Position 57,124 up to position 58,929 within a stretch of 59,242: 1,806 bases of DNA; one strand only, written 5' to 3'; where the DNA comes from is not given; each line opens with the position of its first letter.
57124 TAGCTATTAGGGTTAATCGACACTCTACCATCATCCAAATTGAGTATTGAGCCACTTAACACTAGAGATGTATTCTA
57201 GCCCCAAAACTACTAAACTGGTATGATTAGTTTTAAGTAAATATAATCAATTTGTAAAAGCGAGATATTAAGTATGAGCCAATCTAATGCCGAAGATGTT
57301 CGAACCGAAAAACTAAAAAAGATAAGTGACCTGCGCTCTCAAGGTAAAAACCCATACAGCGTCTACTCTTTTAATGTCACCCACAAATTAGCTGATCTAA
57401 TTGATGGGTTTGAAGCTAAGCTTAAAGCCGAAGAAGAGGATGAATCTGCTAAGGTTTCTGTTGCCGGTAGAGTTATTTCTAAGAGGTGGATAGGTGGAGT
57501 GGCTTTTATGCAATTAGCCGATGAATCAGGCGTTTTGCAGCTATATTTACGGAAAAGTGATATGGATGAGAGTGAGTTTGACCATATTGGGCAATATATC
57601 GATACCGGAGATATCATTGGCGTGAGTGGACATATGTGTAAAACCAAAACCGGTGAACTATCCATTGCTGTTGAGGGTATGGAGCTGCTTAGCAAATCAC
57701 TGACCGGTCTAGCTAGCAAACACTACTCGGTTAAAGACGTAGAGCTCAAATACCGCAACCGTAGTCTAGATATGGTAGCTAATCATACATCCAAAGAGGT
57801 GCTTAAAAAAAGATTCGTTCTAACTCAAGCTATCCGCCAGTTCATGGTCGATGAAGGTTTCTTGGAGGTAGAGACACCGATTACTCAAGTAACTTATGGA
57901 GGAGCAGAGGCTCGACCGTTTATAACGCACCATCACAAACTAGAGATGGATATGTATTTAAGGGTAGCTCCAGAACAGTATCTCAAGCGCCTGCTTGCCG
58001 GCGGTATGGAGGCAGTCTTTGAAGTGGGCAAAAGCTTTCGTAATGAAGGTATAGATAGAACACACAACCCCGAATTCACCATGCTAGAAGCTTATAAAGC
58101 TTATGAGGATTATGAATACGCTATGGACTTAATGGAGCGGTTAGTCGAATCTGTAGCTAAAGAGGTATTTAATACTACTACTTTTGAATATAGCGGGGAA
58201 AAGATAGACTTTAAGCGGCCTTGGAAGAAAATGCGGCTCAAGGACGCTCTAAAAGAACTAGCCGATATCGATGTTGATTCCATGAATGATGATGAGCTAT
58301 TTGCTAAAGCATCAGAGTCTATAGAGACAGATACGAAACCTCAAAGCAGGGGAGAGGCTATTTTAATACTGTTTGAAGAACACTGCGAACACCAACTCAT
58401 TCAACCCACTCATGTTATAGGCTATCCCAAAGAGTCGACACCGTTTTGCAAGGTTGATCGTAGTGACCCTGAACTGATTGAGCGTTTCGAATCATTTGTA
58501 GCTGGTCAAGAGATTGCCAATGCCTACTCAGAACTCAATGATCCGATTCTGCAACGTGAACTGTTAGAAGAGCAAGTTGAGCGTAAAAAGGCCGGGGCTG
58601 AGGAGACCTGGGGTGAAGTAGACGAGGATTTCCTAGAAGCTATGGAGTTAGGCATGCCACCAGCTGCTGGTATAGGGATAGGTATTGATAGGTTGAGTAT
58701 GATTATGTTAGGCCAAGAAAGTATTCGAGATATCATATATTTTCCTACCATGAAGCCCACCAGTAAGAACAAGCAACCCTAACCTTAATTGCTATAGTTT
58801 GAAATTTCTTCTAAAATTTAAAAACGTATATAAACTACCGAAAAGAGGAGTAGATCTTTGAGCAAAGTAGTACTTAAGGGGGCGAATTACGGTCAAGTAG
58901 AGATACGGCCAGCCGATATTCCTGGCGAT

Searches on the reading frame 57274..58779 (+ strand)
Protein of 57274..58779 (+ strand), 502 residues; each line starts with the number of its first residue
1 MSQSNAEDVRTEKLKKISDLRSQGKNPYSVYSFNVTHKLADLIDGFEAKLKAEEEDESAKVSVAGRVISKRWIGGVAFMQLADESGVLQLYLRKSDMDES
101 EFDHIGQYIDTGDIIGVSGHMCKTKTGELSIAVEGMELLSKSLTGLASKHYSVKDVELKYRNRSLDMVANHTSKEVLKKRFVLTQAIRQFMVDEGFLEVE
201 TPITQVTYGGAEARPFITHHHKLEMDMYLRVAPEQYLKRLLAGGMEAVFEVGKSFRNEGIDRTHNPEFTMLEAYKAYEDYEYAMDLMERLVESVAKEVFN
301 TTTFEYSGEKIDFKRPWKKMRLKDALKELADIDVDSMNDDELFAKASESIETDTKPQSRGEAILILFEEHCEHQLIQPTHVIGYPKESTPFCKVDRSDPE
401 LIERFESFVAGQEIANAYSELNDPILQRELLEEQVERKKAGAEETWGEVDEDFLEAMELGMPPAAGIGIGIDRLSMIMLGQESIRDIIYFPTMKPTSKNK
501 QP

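Call 92: search_protein_families(library=pfam, proteins=[window:57274-58779:+], max_evalue=0.00001)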
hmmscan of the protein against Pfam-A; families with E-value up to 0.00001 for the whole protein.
window:57274-58779:+ (502 aa): 3 families
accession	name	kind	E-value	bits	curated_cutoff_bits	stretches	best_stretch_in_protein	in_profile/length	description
PF00152.25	tRNA-synt_2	-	5.2e-85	285.6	25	1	156-493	2-307/308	tRNA synthetases class II (D, K and N)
PF01336.31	tRNA_anti-codon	-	1.8e-14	53.9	27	1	61-139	1-75/75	OB-fold nucleic acid binding domain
PF01409.25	tRNA-synt_2d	-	5e-09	36.4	19.8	0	247-316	104-172/246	tRNA synthetases class II core domain (F)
